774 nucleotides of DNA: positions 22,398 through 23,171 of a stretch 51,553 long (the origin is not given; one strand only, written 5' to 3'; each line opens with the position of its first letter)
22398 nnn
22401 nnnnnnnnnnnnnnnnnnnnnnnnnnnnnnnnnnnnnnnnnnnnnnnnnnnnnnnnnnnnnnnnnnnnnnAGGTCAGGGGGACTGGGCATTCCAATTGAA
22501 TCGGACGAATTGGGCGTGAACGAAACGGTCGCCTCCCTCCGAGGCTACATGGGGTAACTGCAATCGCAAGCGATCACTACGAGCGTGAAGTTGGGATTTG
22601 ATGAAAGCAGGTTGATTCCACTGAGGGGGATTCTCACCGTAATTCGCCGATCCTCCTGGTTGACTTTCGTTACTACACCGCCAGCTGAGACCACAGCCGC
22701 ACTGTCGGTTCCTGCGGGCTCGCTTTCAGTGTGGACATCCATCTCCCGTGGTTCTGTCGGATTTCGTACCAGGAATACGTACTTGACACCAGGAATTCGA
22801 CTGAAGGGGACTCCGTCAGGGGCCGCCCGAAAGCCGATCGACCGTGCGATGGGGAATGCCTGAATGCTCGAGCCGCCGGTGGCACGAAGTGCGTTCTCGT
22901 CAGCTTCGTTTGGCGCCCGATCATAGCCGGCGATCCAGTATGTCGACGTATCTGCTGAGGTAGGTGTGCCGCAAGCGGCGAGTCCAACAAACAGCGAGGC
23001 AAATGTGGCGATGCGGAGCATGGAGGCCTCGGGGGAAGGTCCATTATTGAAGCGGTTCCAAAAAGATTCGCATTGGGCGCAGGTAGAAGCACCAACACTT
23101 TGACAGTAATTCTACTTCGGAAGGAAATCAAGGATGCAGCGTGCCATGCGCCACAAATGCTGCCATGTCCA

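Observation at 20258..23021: Subtilase lipoprotein bracketed by two paralogous, free-standing double I9/propeptide-like lipoproteins: candidate undescribed surface protease control module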

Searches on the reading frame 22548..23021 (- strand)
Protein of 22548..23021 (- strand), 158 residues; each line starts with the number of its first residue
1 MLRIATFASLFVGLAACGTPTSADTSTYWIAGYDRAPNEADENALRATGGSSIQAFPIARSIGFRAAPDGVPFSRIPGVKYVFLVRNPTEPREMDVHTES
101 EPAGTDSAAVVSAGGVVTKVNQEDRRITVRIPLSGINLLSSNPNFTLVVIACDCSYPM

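Call 4: search_protein_families(library=pfam, max_evalue=1, proteins=[window:22548-23021:-])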
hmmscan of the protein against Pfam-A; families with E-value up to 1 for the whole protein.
seq(158 aa): 0 families

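Call 6: find_homologous_proteins(query=window:22548-23021:-, max_evalue=0.01)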
Query seq(158 aa) (158 aa): 1 proteins with E <= 0.01 among 111 candidates.
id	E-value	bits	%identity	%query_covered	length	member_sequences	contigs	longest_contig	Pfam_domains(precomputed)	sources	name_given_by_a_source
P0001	6.2e-99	346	100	100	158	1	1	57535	-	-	-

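Call 7: search_protein_families(library=ncbifam, max_evalue=1, proteins=[window:22548-23021:-])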
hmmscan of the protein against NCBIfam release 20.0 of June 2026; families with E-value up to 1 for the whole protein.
seq(158 aa): 1 family
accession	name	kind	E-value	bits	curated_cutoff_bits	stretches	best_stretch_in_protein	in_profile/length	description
NF046014.1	sap1_reg_SapR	equivalog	0.04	13.3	500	1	18-68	12-62/295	sap1 transcriptional regulator SapR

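Call 16: find_encoding_contigs(protein=P0001, flank=10000, max_places=6)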
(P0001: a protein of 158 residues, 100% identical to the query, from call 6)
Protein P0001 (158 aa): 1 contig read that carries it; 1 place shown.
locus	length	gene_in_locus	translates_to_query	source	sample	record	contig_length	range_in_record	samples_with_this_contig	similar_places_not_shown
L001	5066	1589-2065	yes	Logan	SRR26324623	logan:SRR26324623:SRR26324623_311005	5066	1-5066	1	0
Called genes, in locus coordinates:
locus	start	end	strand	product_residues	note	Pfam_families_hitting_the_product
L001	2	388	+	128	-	?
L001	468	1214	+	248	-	PF02276:CytoC_RC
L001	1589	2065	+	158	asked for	-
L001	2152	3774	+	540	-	PF00082:Peptidase_S8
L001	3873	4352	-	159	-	-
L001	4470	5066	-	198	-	?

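Call 19: predict_structure(alignment_id=A1)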
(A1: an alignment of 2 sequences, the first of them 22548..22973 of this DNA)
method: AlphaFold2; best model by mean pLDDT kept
length: 142 residues; sequences in the alignment: 2
mean_pLDDT: 69.6   pTM: 0.57
mean pLDDT of the five models: 69.6, 68.0, 62.6, 61.5, 55.1
residues with pLDDT >= 90: 3; 70-90: 69; 50-70: 60; < 50: 10
segments of 3 or more residues with pLDDT < 50: 1-4, 138-142
pLDDT, mean of each block of 10 residues (from residue 1): 53 69 77 68 57 59 67 75 81 87 86 81 71 51 35
secondary structure, 60 per line:
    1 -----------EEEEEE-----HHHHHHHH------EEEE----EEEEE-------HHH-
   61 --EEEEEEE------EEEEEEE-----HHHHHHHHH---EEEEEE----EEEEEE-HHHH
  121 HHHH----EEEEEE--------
elements in order: E12-17 H23-30 E37-40 E45-49 E63-69 E76-82 H88-96 E100-105 E110-115 H117-124 E129-134

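Call 21: search_protein_representatives(alignment_id=A1)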
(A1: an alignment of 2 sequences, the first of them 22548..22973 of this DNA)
Query: 2 sequences, 142 profile positions. Proteins with E-value up to 0.001 (for the whole library): 15; up to 1e-10: 2; up to 1e-30: 2. The best 15 are listed.
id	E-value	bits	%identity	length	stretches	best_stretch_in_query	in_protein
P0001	9.7e-77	271.9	-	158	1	1-142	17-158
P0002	2.0e-75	267.7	-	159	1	1-142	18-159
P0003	3.4e-07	46.4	-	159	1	6-129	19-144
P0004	7.5e-07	45.4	-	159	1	14-134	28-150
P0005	8.7e-07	45.1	-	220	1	16-137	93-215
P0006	9.4e-07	45.0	-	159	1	1-132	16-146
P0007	1.5e-06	44.4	-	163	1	11-137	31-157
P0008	3.1e-06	43.4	-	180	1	1-137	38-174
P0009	1.1e-05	41.6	-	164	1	1-135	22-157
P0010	2.8e-05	40.3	-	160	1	2-134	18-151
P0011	1.2e-04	38.3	-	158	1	1-130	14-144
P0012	2.3e-04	37.3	-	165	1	4-125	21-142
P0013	5.3e-04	36.1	-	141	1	6-128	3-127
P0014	5.4e-04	36.1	-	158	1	1-129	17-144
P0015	8.8e-04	35.4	-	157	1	13-132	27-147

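Call 23: fold_search(model_id=the predicted structure, library=pdb)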
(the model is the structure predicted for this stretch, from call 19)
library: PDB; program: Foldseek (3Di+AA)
matches with E <= 10: 1044; with E <= 0.001: 0
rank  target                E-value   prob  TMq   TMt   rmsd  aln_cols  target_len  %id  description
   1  2dt9_A                1.1e-03  0.91  0.29  0.28  13.1       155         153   15  Crystal structure of the regulatory subunit of aspartate kinase from Thermus flavus (released 2007-07-17)
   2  2zho_A                3.3e-03  0.75  0.26  0.25  13.7       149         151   17  Crystal structure of the regulatory subunit of aspartate kinase from Thermus thermophilus (ligand free form) (released 2009-02-17)
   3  2zho_E                4.2e-03  0.80  0.28  0.27  13.5       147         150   18  Crystal structure of the regulatory subunit of aspartate kinase from Thermus thermophilus (ligand free form) (released 2009-02-17)
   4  2f1f_A                4.2e-03  0.72  0.28  0.26  11.8       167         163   12  Crystal structure of the regulatory subunit of acetohydroxyacid synthase isozyme III from E. coli (released 2006-01-24)
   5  3ab4_M                4.8e-03  0.77  0.28  0.13  11.2       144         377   12  Crystal structure of feedback inhibition resistant mutant of aspartate kinase from Corynebacterium glutamicum in compl (released 2010-06-23)
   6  3ab4_B                5.1e-03  0.69  0.27  0.25  11.2       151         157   15  Crystal structure of feedback inhibition resistant mutant of aspartate kinase from Corynebacterium glutamicum in compl (released 2010-06-23)
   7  3ab4_H                5.7e-03  0.69  0.27  0.26  13.3       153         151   14  Crystal structure of feedback inhibition resistant mutant of aspartate kinase from Corynebacterium glutamicum in compl (released 2010-06-23)
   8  3ab4_A                6.1e-03  0.75  0.28  0.13  11.5       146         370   12  Crystal structure of feedback inhibition resistant mutant of aspartate kinase from Corynebacterium glutamicum in compl (released 2010-06-23)
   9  3ab4_P                6.9e-03  0.66  0.27  0.26  11.9       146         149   12  Crystal structure of feedback inhibition resistant mutant of aspartate kinase from Corynebacterium glutamicum in compl (released 2010-06-23)
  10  3ab4_I                7.3e-03  0.72  0.27  0.13  11.4       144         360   12  Crystal structure of feedback inhibition resistant mutant of aspartate kinase from Corynebacterium glutamicum in compl (released 2010-06-23)
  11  2zho_F                8.3e-03  0.60  0.26  0.25  13.9       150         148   19  Crystal structure of the regulatory subunit of aspartate kinase from Thermus thermophilus (ligand free form) (released 2009-02-17)
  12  3ab4_O                8.8e-03  0.75  0.30  0.14  11.0       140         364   14  Crystal structure of feedback inhibition resistant mutant of aspartate kinase from Corynebacterium glutamicum in compl (released 2010-06-23)
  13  5ifn_A                8.8e-03  0.60  0.28  0.18  14.3       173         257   13  Human PSPC1 Homodimer (released 2017-08-09)
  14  2zho_B                9.4e-03  0.63  0.28  0.27  11.4       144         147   15  Crystal structure of the regulatory subunit of aspartate kinase from Thermus thermophilus (ligand free form) (released 2009-02-17)
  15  3ab2_C                1.0e-02  0.69  0.29  0.14  11.2       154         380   11  Crystal structure of aspartate kinase from Corynebacterium glutamicum in complex with threonine (released 2010-06-23)
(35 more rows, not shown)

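Call 25: find_homologous_proteins(query=A2, max_evalue=0.001)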
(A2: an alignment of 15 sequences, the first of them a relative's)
Query A2 (15 sequences) (158 aa, profile of the alignment): 4 proteins with E <= 0.001 among 8000 candidates.
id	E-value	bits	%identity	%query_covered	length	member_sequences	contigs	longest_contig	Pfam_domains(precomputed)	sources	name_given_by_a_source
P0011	1.0e-48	183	23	82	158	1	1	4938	-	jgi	jgi:hypothetical protein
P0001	2.8e-47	178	100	100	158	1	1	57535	-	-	-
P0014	4.4e-44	168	24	95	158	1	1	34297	-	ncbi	ncbi:MAG: hypothetical protein ABJC19_05965 [Gemmatimonadota bacterium]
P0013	5.6e-34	135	21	75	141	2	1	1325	-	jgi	jgi:hypothetical protein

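Call 27: find_encoding_contigs(protein=P0014, flank=8000, max_places=4)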
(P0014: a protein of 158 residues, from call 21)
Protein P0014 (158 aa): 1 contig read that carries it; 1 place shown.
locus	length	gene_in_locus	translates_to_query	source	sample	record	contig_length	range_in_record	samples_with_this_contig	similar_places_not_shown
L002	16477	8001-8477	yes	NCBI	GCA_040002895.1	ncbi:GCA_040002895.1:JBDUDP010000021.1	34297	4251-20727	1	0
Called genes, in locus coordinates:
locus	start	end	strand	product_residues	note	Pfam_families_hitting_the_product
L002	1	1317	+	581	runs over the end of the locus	PF05157:MshEN, PF00437:T2SSE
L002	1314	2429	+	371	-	PF00437:T2SSE, PF13401:AAA_22 (faint)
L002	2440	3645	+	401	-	PF28597:T2SSF_N (weak), PF00482:T2SSF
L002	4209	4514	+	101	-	PF13560:HTH_31 (weak)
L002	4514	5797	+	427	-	PF13657:Couple_hipA, PF07804:HipA_C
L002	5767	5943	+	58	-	-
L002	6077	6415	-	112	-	PF02452:PemK_toxin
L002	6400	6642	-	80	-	PF23434:DUF7120 (weak), PF01402:RHH_1 (faint)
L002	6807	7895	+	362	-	PF00724:Oxidored_FMN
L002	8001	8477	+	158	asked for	-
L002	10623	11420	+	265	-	-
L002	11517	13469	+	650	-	PF01433:Peptidase_M1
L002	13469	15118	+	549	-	PF00270:DEAD, PF04851:ResIII (weak), PF00271:Helicase_C, PF25399:DeaD_dimer (weak), PF03880:DbpA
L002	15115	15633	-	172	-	PF13801:Metal_resist (weak)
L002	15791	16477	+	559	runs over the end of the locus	PF20142:Scaffold, PF01471:PG_binding_1, PF03734:YkuD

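Call 28: find_encoding_contigs(protein=P0011, flank=8000, max_places=4)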
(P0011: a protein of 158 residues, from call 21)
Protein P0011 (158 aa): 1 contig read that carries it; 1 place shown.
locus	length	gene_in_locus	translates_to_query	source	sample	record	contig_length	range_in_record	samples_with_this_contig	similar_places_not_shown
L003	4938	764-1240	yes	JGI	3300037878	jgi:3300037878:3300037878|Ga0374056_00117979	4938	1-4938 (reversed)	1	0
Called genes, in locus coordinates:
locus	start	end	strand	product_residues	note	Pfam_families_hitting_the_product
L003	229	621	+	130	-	-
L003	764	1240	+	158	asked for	-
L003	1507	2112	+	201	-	-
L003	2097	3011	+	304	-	PF00082:Peptidase_S8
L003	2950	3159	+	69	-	-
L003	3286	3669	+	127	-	-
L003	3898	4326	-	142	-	-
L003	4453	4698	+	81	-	PF13560:HTH_31, PF01381:HTH_3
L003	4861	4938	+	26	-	?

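Call 29: find_encoding_contigs(protein=P0003, flank=8000, max_places=4)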
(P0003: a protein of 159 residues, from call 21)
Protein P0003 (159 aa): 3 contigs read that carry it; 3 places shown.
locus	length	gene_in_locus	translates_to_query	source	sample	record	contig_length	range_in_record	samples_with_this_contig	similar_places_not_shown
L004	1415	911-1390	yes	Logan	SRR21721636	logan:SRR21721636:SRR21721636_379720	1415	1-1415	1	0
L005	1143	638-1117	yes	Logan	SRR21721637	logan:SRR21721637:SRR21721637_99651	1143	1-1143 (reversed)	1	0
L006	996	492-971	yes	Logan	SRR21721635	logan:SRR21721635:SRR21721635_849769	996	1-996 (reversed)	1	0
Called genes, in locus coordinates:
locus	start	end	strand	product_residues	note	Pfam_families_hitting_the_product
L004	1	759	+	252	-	?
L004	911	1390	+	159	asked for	-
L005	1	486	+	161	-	?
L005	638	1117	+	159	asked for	-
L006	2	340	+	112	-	?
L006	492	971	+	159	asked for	-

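Call 32: find_encoding_contigs(protein=P0004, flank=6000, max_places=3)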
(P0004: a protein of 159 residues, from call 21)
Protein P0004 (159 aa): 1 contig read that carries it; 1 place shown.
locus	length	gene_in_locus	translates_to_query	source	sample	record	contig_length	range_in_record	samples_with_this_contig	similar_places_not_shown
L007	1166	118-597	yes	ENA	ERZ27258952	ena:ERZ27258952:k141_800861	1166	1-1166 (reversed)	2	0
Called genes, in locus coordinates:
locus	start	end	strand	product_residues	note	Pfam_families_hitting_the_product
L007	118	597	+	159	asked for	-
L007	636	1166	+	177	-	?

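Call 33: find_encoding_contigs(protein=P0005, flank=6000, max_places=3)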
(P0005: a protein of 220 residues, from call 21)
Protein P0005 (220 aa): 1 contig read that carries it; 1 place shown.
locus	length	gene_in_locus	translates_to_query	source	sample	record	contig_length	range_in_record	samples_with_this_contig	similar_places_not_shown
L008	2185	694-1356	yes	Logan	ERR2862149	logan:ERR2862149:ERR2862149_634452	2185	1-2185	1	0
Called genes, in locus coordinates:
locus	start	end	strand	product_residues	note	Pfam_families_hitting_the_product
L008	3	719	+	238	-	?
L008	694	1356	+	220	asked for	-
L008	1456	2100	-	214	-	PF07336:ABATE, PF11706:zf-CGNR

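Call 34: find_encoding_contigs(protein=P0008, flank=6000, max_places=3)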
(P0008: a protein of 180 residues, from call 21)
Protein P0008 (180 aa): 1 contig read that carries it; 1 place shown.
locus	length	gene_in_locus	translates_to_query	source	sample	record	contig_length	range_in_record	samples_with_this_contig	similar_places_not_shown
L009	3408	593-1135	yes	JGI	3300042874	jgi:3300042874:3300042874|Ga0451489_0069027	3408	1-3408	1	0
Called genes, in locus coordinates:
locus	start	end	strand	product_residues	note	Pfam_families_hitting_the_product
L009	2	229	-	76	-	?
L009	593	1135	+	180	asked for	-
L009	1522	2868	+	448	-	PF00082:Peptidase_S8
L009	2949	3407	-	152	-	?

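Call 35: find_encoding_contigs(protein=P0009, flank=6000, max_places=3)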
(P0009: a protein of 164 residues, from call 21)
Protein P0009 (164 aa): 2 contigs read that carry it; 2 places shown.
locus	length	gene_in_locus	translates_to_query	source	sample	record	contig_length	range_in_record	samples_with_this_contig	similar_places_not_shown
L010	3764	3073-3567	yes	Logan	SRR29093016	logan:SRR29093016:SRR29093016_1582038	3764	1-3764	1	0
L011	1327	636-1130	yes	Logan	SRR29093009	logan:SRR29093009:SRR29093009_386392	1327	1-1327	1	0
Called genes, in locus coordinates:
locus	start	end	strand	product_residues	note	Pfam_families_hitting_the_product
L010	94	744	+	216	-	-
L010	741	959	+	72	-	PF01381:HTH_3 (weak)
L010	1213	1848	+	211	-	-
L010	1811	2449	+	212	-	-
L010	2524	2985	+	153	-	-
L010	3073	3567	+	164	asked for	-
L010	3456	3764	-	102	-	?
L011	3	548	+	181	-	?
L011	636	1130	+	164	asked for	-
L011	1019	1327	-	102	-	?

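Call 44: search_protein_families(library=pfam, alignment_id=A2, max_evalue=10)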
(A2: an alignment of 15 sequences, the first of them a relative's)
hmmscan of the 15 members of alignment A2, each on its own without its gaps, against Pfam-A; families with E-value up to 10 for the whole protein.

A. member 1, P0001 (158 aa): 0 families

B. families by the number of members that match (of 15 scanned): 1 family
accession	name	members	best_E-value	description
PF22148.1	Fervidolysin_NPro-like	1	0.066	Fervidolysin N-terminal prodomain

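Call 45: search_solved_structures(query=A2, max_evalue=10, show_alignments=3)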
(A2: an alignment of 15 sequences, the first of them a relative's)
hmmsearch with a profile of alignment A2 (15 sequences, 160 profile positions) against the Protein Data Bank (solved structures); distinct sequences matched with E-value up to 10: 0.

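Call 79: predict_structure(alignment_id=A7)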
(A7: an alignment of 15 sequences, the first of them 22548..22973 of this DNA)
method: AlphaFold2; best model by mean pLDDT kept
length: 142 residues; sequences in the alignment: 15
mean_pLDDT: 91.8   pTM: 0.82
mean pLDDT of the five models: 91.8, 91.7, 91.0, 90.7, 90.4
residues with pLDDT >= 90: 119; 70-90: 10; 50-70: 11; < 50: 2
segments of 3 or more residues with pLDDT < 50: none
pLDDT, mean of each block of 10 residues (from residue 1): 65 95 98 96 97 91 93 94 97 97 97 97 96 79 48
secondary structure, 60 per line:
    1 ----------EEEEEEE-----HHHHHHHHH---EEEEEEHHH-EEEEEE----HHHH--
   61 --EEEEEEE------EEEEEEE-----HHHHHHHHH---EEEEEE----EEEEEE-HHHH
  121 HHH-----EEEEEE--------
elements in order: E11-17 H23-31 E35-40 E45-50 H55-58 E63-69 E76-82 H88-96 E100-105 E110-115 H117-123 E129-134
